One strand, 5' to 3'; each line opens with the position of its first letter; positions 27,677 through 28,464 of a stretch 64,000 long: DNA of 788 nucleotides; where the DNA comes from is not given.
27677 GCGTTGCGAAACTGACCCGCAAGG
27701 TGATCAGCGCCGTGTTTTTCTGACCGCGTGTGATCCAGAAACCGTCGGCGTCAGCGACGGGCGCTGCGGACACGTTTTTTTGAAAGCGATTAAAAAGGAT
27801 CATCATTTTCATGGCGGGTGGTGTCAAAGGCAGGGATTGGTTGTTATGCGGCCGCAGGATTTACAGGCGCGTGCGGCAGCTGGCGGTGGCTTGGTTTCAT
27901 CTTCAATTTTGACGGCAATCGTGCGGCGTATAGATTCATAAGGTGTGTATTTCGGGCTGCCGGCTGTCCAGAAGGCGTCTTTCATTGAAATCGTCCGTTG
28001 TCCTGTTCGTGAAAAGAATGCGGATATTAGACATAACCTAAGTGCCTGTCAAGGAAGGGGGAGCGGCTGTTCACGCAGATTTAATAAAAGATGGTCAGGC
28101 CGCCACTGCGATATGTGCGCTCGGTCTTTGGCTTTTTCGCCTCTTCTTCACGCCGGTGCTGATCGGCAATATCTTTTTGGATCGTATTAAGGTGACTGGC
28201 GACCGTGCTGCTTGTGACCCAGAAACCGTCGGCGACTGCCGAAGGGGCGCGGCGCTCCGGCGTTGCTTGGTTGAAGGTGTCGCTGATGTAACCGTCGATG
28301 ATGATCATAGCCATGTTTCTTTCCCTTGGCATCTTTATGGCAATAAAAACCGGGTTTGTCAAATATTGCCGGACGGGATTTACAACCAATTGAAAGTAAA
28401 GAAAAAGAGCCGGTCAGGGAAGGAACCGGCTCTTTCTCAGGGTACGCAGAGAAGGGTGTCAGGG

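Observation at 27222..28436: Tandem family of four small paralogous ORFs (DGFW[IV]T core) forming a self-contained, promoter-equipped module between the recA terminator and smpB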

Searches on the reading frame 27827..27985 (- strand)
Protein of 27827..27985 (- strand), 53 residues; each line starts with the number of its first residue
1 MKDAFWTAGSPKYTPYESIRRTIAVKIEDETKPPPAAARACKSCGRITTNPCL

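Call 3: search_protein_families(library=pfam, proteins=[window:27827-27985:-], max_evalue=10)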
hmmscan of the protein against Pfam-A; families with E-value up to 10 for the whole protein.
seq(53 aa): 0 families

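Call 4: search_protein_families(library=ncbifam, proteins=[window:27827-27985:-], max_evalue=10)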
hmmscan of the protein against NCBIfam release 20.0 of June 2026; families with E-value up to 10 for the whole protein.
seq(53 aa): 0 families

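Call 40: search_protein_families(library=phrogs, proteins=[window:27827-27985:-], max_evalue=1)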
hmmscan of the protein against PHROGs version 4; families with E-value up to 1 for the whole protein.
seq(53 aa): 1 family
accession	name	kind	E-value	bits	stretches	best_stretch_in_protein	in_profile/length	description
phrog_31978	-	unknown function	0.37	12.1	1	37-50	36-49/90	-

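Call 41: search_protein_families(library=padloc, proteins=[window:27827-27985:-], max_evalue=1)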
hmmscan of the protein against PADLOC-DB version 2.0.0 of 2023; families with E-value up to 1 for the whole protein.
seq(53 aa): 0 families

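Call 65: search_solved_structures(query=A4, max_evalue=10)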
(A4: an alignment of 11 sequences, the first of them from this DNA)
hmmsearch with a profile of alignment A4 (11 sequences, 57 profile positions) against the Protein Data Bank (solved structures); distinct sequences matched with E-value up to 10: 3.
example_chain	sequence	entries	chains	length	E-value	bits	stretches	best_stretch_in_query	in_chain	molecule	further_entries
7y3l_A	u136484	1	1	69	0.4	14.8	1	33-50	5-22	Sal-like protein 3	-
8fmw_Ad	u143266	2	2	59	6.7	10.9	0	35-51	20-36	50S ribosomal protein L32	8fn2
7eu0_L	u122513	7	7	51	9.3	10.4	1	35-50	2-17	DNA-directed RNA polymerases II, IV and V subunit 12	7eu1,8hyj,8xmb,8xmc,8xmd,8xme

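Call 68: search_protein_families(library=pfam, alignment_id=A4, max_evalue=1)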
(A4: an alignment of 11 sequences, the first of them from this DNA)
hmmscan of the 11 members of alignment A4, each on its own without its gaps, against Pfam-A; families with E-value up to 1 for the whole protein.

A. member 1, seq(53 aa): 0 families

B. families by the number of members that match (of 11 scanned): 3 families
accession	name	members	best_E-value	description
PF01907.25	Ribosomal_L37e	1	0.04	Ribosomal protein L37e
PF08499.17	PDEase_I_N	1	0.11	3'5'-cyclic nucleotide phosphodiesterase N-terminal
PF21261.3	RRP40_N_mamm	1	0.16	Mammalian exosome complex component RRP40, N-terminal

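Call 79: find_related_loci(query=A4, collection=viral_contigs, flank=3000)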
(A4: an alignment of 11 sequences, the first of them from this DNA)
Query A4 (53 aa) in viral_contigs; peptide patterns used: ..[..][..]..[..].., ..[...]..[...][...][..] (x = any residue, [..] = any of these).
24 stretches matched a pattern, but none encodes a relative of the query by tblastn (E <= 1e-3).

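Call 82: find_related_loci(query=A6, collection=metagenome_contigs, flank=3000)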
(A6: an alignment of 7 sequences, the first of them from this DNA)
Query A6 (53 aa) in metagenome_contigs; peptide patterns used: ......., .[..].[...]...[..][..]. (x = any residue, [..] = any of these).
95 stretches matched a pattern; 4 encode a relative of the query (tblastn E <= 1e-3); 4 distinct loci.
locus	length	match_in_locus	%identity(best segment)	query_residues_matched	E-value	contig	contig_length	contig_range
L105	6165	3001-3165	67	1-52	5e-21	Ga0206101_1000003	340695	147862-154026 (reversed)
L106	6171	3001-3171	51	1-52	1e-13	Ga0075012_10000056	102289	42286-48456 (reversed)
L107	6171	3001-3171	51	1-52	1e-13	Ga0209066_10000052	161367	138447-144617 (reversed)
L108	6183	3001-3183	38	1-52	2e-9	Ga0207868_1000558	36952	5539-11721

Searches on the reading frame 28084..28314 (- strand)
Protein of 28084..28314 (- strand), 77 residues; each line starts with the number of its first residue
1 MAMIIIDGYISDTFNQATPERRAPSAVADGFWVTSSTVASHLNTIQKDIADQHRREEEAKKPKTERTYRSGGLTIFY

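Call 3: search_protein_families(library=pfam, proteins=[window:28084-28314:-], max_evalue=10)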
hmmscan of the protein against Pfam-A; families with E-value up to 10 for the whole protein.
seq(77 aa): 0 families

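Call 4: search_protein_families(library=ncbifam, proteins=[window:28084-28314:-], max_evalue=10)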
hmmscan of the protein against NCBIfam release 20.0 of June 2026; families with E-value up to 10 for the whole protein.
seq(77 aa): 1 family
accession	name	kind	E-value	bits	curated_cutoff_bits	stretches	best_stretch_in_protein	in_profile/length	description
NF033402.1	linaridin_RiPP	subfamily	0.16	12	35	1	23-49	37-62/63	linaridin family RiPP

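Call 40: search_protein_families(library=phrogs, proteins=[window:28084-28314:-], max_evalue=1)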
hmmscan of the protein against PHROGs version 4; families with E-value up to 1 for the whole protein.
seq(77 aa): 1 family
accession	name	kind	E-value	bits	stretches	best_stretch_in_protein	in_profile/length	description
phrog_32895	-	unknown function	0.064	11.6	1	8-69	1236-1295/1723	-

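Call 41: search_protein_families(library=padloc, proteins=[window:28084-28314:-], max_evalue=1)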
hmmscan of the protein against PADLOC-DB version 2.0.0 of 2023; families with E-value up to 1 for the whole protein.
seq(77 aa): 0 families
